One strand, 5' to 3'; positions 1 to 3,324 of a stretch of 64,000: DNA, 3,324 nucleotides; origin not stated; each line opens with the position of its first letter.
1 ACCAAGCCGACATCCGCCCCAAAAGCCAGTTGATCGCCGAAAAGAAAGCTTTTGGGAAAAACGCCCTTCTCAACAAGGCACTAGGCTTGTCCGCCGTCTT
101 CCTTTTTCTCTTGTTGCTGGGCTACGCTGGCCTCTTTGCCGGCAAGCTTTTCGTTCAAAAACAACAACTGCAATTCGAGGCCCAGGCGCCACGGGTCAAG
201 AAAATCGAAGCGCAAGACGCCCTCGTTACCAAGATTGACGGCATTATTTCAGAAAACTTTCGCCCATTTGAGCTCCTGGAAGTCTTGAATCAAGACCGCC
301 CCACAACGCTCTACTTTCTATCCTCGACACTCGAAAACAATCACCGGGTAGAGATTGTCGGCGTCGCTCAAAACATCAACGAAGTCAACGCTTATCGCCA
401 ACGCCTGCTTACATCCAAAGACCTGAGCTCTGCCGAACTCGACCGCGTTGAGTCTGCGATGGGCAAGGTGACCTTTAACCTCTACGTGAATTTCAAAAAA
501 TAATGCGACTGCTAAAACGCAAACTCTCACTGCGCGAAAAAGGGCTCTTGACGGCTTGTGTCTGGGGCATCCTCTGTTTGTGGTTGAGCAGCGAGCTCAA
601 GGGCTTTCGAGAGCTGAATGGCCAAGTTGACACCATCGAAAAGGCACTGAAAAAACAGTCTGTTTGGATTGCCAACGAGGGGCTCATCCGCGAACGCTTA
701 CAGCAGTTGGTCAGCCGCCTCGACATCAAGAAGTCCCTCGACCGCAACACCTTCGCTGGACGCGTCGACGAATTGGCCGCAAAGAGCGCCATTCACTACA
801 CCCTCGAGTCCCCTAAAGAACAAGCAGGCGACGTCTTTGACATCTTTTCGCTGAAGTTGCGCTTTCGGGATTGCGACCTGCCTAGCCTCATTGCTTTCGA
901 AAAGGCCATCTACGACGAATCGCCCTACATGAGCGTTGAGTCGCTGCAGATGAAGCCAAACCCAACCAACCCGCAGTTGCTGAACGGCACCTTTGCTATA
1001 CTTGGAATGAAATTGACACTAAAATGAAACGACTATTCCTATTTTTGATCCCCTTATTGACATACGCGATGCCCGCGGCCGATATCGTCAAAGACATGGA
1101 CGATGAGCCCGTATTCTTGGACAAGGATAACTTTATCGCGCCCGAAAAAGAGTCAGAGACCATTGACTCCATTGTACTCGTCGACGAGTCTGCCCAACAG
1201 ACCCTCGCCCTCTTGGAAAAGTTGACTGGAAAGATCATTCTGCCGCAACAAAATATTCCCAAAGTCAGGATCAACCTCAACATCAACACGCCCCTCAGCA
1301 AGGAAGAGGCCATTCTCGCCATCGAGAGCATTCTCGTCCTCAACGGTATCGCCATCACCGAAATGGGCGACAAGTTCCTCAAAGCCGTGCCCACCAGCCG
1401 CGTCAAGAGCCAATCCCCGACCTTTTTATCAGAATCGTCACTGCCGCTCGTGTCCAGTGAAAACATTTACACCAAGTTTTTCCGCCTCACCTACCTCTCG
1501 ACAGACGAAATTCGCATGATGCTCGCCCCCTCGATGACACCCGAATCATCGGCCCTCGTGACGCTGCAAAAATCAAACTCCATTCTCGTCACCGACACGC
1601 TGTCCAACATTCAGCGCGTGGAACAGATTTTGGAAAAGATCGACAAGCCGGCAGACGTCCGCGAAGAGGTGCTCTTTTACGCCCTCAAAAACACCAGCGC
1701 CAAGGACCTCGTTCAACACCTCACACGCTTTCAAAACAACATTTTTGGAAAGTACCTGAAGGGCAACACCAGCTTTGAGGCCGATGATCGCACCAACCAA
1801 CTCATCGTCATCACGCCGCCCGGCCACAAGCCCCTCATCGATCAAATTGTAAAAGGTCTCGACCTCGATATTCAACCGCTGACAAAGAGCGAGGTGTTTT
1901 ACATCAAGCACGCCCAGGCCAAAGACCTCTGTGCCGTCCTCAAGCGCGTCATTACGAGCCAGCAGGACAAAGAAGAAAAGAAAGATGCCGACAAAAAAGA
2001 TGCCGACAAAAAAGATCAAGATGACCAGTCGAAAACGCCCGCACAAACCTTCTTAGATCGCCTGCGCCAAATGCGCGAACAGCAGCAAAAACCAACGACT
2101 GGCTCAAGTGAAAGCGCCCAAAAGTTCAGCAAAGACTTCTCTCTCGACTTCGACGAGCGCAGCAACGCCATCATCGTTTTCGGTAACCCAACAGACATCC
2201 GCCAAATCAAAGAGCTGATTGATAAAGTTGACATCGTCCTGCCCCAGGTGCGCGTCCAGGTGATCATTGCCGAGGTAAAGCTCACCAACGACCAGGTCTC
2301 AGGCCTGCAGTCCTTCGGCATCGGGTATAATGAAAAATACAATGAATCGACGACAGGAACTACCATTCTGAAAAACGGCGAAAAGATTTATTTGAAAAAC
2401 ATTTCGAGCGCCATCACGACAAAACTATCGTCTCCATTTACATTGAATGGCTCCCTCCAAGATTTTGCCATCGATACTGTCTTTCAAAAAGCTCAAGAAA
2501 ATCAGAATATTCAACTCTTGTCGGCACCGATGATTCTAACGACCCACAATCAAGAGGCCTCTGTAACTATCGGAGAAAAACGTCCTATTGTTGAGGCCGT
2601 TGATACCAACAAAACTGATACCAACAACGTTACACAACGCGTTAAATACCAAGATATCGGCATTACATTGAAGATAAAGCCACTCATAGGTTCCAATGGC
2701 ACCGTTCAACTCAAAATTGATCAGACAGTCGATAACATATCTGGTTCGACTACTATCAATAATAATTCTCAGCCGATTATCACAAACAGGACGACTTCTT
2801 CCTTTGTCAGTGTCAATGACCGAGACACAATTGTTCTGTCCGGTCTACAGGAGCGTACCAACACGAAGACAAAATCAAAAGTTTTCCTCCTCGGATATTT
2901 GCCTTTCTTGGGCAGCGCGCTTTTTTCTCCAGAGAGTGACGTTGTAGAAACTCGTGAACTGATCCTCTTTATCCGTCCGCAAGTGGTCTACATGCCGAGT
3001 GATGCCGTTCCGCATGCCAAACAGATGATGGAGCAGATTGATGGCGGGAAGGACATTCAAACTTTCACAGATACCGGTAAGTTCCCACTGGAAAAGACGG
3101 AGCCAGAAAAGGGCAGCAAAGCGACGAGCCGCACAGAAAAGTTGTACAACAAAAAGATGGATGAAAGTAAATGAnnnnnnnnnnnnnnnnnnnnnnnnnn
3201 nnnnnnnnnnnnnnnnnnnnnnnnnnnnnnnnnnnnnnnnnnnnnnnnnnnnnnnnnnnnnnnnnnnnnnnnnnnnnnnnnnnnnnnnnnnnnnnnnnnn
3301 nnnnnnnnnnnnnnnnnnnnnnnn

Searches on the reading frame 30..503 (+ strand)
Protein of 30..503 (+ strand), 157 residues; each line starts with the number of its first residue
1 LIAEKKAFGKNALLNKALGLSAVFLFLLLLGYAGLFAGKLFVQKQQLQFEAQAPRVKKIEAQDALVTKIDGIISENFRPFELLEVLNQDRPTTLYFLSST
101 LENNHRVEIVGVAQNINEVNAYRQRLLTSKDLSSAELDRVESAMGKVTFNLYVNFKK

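Call 8: search_protein_families(library=ncbifam, proteins=[window:30-503:+], max_evalue=0.00001)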
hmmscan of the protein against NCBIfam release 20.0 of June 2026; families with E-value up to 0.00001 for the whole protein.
window:30-503:+ (157 aa): 0 families

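Call 62: search_protein_families(library=pfam, proteins=[window:30-503:+], max_evalue=0.01)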
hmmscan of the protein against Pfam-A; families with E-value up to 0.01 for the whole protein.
window:30-503:+ (157 aa): 2 families
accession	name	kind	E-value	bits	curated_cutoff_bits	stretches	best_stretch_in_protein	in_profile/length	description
PF05137.18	PilN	-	1.5e-05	25.4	22.8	1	82-151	2-74/78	Fimbrial assembly protein (PilN)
PF04277.18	OAD_gamma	-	0.0019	19.3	27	1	11-63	2-54/76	Oxaloacetate decarboxylase, gamma chain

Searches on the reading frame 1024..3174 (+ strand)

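Call 8: search_protein_families(library=ncbifam, proteins=[window:1024-3174:+], max_evalue=0.00001)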
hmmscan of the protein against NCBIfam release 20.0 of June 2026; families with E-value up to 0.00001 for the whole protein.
window:1024-3174:+ (716 aa): 8 families
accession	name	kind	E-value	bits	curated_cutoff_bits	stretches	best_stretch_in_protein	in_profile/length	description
TIGR02517.1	type_II_gspD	equivalog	5.3e-92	309.2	351.35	1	61-660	12-595/600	type II secretion system secretin GspD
TIGR02515.1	IV_pilus_PilQ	subfamily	3e-43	148.4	284.35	1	316-655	78-427/428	type IV pilus secretin PilQ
TIGR02519.1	pilus_MshL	equivalog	3e-29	101.9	250.2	1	381-655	8-290/290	pilus (MSHA type) biogenesis protein MshL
NF010083.0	PRK13568.1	equivalog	1.2e-24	86.9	554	1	319-655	101-417/419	DNA uptake porin HofQ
TIGR02516.1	type_III_yscC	equivalog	2.4e-21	75.8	238.45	1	326-655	160-461/463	type III secretion system outer membrane ring subunit SctC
NF007851.2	PRK10560.1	exception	1.1e-18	67.3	598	1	363-655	135-409/412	DNA uptake porin HofQ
NF042912.1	Amuc_1098_fam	equivalog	1.4e-10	39.9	750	1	570-655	712-796/805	Amuc_1098 family type IV pilus outer membrane protein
NF011873.0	PRK15346.1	equivalog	1.2e-07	30.8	524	1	343-639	205-478/499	EscC/YscC/HrcC family type III secretion system outer membrane ring protein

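Call 62: search_protein_families(library=pfam, proteins=[window:1024-3174:+], max_evalue=0.01)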
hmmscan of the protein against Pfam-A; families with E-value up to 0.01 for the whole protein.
window:1024-3174:+ (716 aa): 3 families
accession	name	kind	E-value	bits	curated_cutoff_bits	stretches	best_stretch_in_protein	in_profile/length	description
PF00263.26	Secretin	-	1.4e-36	126.1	27.5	1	491-655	3-168/169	Bacterial type II and III secretion system protein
PF03958.22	Secretin_N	-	7.1e-33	113.1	28.2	3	289-404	1-65/69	Bacterial type II/III secretion system short domain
PF21305.2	type_II_gspD_N0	-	0.0037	17.5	27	1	66-120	17-70/71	GspD-like, N0 domain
